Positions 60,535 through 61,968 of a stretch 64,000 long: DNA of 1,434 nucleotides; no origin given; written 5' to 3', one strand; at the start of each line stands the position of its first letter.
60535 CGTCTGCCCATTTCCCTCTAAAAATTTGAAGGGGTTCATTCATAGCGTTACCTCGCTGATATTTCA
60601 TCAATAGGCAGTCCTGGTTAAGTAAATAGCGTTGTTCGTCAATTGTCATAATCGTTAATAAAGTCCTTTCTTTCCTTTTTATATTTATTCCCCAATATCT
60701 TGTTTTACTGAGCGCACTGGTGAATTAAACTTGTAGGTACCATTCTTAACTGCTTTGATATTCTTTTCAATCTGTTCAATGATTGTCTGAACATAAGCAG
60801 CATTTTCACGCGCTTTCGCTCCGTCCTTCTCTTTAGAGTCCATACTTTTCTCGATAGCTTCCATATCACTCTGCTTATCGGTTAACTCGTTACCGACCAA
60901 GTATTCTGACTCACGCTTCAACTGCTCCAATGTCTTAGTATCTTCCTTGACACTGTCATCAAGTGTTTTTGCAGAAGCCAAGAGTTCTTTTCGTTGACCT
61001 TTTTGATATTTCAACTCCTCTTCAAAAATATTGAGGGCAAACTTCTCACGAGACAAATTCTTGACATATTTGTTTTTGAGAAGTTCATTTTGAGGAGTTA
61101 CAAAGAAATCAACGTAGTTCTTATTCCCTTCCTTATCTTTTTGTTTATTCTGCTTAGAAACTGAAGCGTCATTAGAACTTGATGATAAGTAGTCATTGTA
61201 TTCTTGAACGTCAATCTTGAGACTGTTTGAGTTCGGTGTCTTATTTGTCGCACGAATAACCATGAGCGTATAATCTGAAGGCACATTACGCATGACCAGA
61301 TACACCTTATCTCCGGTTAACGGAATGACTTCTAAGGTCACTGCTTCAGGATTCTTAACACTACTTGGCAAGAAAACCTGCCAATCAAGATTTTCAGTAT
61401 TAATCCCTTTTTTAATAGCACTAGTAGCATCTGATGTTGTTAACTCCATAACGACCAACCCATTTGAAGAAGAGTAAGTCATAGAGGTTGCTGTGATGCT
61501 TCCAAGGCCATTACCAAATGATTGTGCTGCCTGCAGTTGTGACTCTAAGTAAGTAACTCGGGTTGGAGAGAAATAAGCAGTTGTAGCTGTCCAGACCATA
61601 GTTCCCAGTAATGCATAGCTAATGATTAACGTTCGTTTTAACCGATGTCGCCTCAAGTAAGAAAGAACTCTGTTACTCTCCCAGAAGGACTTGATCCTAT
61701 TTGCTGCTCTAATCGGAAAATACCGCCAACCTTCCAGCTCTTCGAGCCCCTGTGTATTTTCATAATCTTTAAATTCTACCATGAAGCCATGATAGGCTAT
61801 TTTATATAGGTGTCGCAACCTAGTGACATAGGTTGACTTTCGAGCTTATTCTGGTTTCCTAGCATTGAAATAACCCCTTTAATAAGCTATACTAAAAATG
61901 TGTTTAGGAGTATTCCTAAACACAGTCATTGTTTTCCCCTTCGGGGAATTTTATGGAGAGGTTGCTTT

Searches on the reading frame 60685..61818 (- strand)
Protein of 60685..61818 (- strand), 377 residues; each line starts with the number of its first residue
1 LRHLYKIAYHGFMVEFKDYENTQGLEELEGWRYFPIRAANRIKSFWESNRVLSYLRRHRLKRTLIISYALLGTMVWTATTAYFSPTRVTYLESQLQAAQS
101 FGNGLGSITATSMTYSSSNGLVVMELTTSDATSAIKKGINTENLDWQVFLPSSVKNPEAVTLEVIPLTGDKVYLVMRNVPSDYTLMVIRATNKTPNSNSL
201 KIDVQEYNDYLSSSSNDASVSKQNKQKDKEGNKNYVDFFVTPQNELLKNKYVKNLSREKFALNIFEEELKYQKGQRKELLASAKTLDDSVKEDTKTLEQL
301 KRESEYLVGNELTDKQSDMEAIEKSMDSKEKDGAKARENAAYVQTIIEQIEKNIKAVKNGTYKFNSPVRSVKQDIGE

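Call 17: find_related_loci(query=window:60685-61782:-, collection=genome_contigs, flank=4000)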
Query window:60685-61782:- (365 aa) in genome_contigs; peptide patterns used: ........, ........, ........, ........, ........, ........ (x = any residue, [..] = any of these).
91 stretches matched a pattern; 3 encode a relative of the query (tblastn E <= 1e-3); 3 distinct loci.
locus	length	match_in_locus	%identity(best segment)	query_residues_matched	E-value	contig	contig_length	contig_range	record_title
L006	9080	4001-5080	89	1-365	0e+0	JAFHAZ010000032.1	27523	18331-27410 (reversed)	MAG: Streptococcus sp. isolate 01WH k141_44923, whole genome shotgun sequence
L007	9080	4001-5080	89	1-365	0e+0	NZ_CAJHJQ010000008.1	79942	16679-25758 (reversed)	Streptococcus salivarius isolate AMBR024, whole genome shotgun sequence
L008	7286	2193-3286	96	1-365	0e+0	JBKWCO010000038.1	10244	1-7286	MAG: Streptococcus sp. isolate 47-1_22 NODE_7549_length_10244_cov_3.014722, whole genome shotgun sequence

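Call 21: search_protein_families(library=pfam, proteins=[window:60685-61818:-], max_evalue=0.01)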
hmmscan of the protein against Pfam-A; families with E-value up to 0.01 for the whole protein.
window:60685-61818:- (377 aa): 0 families

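Call 65: search_protein_families(library=pfam, proteins=[window:60685-61782:-], max_evalue=10)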
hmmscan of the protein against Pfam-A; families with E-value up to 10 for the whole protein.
window:60685-61782:- (365 aa): 2 families
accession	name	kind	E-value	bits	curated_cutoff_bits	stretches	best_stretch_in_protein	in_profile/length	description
PF10224.14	DUF2205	-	0.44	11.1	26.7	1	257-298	11-52/75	Short coiled-coil protein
PF10779.14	XhlA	-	6.7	7.4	34.7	1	306-348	5-47/67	Haemolysin XhlA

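Call 70: find_homologous_proteins(query=window:60685-61782:-, max_evalue=0.001)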
Query window:60685-61782:- (365 aa): 79 proteins with E <= 0.001 among 3777 candidates.
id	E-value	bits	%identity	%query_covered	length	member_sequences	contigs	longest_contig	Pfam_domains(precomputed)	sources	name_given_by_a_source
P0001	1.3e-222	756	96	100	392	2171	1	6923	-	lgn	-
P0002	6.0e-221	750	95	100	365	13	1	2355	-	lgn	-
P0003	2.6e-213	725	97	95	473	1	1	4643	-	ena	-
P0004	9.4e-212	720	92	100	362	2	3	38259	-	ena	-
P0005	3.3e-211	718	92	100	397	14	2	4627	-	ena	-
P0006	3.6e-211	718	93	100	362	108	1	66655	-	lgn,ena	-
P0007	1.8e-210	716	93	100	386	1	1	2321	-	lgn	-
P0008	1.9e-210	716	93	100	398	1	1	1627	-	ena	-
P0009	2.1e-210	716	91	100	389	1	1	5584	-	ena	-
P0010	4.9e-210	714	92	100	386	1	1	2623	-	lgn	-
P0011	5.1e-210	714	93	100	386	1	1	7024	-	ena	-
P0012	1.1e-209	713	92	100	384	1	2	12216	-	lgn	-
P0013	1.3e-209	713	92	100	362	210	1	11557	-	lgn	-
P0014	4.5e-209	711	92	100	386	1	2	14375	-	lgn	-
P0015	1.7e-208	709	92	100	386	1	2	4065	-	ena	-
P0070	8.4e-153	526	66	100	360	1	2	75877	-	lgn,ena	-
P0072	1.2e-106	375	59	90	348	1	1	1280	-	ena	-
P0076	4.3e-77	278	49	81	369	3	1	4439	-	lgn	-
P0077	5.1e-71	258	41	87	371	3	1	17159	-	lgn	-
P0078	1.3e-69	253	41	90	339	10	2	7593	-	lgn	-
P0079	5.0e-60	221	36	94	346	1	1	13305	-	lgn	-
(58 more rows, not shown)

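Call 71: find_encoding_contigs(protein=P0070, flank=4000, max_places=2)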
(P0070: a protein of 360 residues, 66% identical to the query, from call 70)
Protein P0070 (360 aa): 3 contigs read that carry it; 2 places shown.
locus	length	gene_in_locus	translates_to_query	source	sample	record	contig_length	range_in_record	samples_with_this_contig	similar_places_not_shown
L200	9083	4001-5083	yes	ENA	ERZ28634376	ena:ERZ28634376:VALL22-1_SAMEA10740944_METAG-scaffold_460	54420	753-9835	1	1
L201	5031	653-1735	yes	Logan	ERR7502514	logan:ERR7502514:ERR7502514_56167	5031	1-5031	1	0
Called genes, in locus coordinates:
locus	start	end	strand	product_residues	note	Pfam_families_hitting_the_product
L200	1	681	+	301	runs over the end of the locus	-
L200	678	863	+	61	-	PF13412:HTH_24 (weak), PF13443:HTH_26 (weak)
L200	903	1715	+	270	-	-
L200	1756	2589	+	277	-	-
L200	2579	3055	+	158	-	-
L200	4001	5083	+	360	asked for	-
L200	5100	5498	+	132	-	-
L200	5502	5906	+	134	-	-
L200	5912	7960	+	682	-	PF05621:TniB (faint), PF12775:AAA_7 (faint), PF00004:AAA (weak), PF17871:AAA_lid_9, PF00158:Sigma54_activat (weak), PF07724:AAA_2, PF07728:AAA_5, PF00004:AAA (weak), +6 more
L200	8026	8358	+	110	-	PF04956:TrbC (weak), PF18895:T4SS_pilin (weak)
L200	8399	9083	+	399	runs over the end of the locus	PF21497:TcpC-like_C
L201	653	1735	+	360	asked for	-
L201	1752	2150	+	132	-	-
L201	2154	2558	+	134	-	-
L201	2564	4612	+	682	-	PF05621:TniB (faint), PF12775:AAA_7 (faint), PF00004:AAA (weak), PF17871:AAA_lid_9, PF00158:Sigma54_activat (weak), PF07724:AAA_2, PF07728:AAA_5, PF00004:AAA (weak), +6 more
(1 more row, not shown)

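Call 72: find_encoding_contigs(protein=P0077, flank=4000, max_places=2)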
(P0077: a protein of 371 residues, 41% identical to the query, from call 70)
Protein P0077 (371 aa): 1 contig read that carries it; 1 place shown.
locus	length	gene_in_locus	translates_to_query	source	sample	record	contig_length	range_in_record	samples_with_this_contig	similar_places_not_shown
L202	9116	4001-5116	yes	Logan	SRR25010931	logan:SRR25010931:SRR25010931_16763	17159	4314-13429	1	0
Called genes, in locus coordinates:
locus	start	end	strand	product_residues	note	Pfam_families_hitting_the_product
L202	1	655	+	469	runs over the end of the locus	-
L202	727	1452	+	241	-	-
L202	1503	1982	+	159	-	-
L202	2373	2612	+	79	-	-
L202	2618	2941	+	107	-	-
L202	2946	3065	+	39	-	-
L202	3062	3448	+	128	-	-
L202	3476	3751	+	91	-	-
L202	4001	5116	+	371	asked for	-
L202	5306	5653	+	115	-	PF17332:DUF5592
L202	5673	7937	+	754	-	PF03193:RsgA_GTPase (faint), PF01057:Parvo_NS1 (faint), PF00004:AAA (weak), PF17871:AAA_lid_9, PF00158:Sigma54_activat (weak), PF00004:AAA, PF07724:AAA_2, PF10431:ClpB_D2-small, +5 more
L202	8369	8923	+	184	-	PF01446:Rep_1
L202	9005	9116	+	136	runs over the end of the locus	PF04956:TrbC, PF18895:T4SS_pilin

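Call 73: find_encoding_contigs(protein=P0079, flank=4000, max_places=2)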
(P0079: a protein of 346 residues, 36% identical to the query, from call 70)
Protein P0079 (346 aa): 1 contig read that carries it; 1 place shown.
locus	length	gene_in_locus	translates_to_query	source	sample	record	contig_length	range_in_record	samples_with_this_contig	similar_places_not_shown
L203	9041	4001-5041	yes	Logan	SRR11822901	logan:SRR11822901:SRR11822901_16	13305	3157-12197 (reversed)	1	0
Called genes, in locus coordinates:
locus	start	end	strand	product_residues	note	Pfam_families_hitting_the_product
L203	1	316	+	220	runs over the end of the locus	PF04002:RadC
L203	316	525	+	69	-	-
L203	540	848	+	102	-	-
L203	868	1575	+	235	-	-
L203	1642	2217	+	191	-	-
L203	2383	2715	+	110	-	-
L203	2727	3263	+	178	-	-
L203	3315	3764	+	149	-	-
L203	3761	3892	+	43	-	-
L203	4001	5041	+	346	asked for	-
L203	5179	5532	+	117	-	PF17332:DUF5592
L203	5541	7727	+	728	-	PF05621:TniB (faint), PF00004:AAA, PF17871:AAA_lid_9, PF00158:Sigma54_activat (weak), PF00004:AAA, PF07724:AAA_2, PF07728:AAA_5, PF10431:ClpB_D2-small, +3 more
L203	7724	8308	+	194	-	PF01446:Rep_1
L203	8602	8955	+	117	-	PF04956:TrbC, PF18895:T4SS_pilin (weak)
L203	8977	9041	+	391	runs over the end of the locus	PF21497:TcpC-like_C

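Call 75: find_encoding_contigs(protein=P0076, flank=4000, max_places=3)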
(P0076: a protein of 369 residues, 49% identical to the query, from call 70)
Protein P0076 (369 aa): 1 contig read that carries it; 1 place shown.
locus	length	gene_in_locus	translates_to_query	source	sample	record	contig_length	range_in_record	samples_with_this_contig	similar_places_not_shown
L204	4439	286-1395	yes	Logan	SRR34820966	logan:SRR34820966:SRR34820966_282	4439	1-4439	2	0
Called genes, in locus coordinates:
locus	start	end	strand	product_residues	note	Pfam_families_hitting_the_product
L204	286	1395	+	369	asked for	-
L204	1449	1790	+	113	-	-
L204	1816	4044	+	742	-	PF03193:RsgA_GTPase (faint), PF12775:AAA_7 (faint), PF00004:AAA (weak), PF17871:AAA_lid_9, PF00004:AAA, PF07724:AAA_2, PF07728:AAA_5 (weak), PF10431:ClpB_D2-small, +4 more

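Call 76: find_encoding_contigs(protein=P0078, flank=4000, max_places=3)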
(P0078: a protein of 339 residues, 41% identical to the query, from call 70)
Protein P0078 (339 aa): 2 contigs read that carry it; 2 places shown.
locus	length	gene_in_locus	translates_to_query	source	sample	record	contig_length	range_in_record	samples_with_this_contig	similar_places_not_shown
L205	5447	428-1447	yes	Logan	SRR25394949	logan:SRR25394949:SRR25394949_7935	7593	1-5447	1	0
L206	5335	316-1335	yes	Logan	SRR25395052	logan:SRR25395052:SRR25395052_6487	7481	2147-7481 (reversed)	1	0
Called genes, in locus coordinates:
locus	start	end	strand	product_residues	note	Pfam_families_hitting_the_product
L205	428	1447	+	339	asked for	-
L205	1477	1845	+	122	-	PF17332:DUF5592 (weak)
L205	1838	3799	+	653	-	PF05621:TniB (faint), PF00158:Sigma54_activat (faint), PF00004:AAA, PF17871:AAA_lid_9, PF00004:AAA, PF07724:AAA_2, PF07728:AAA_5, PF10431:ClpB_D2-small, +4 more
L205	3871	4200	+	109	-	PF04956:TrbC, PF18895:T4SS_pilin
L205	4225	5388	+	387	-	PF21497:TcpC-like_C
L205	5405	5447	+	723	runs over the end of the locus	PF26635:DUF8208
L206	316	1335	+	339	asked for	-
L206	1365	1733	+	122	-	PF17332:DUF5592 (weak)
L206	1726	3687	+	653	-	PF05621:TniB (faint), PF00158:Sigma54_activat (faint), PF00004:AAA, PF17871:AAA_lid_9, PF00004:AAA, PF07724:AAA_2, PF07728:AAA_5, PF10431:ClpB_D2-small, +4 more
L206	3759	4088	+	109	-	PF04956:TrbC, PF18895:T4SS_pilin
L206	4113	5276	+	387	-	PF21497:TcpC-like_C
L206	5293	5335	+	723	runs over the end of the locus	PF26635:DUF8208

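Call 77: find_encoding_contigs(protein=P0072, flank=4000, max_places=2)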
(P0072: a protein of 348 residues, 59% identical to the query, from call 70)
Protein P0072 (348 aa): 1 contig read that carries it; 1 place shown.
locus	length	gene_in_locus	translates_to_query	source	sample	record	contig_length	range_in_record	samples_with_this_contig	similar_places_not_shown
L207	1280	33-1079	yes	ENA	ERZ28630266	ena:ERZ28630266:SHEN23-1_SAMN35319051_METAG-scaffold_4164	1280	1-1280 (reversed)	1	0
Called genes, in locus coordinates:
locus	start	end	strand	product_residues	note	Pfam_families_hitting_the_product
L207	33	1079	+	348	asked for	-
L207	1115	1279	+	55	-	?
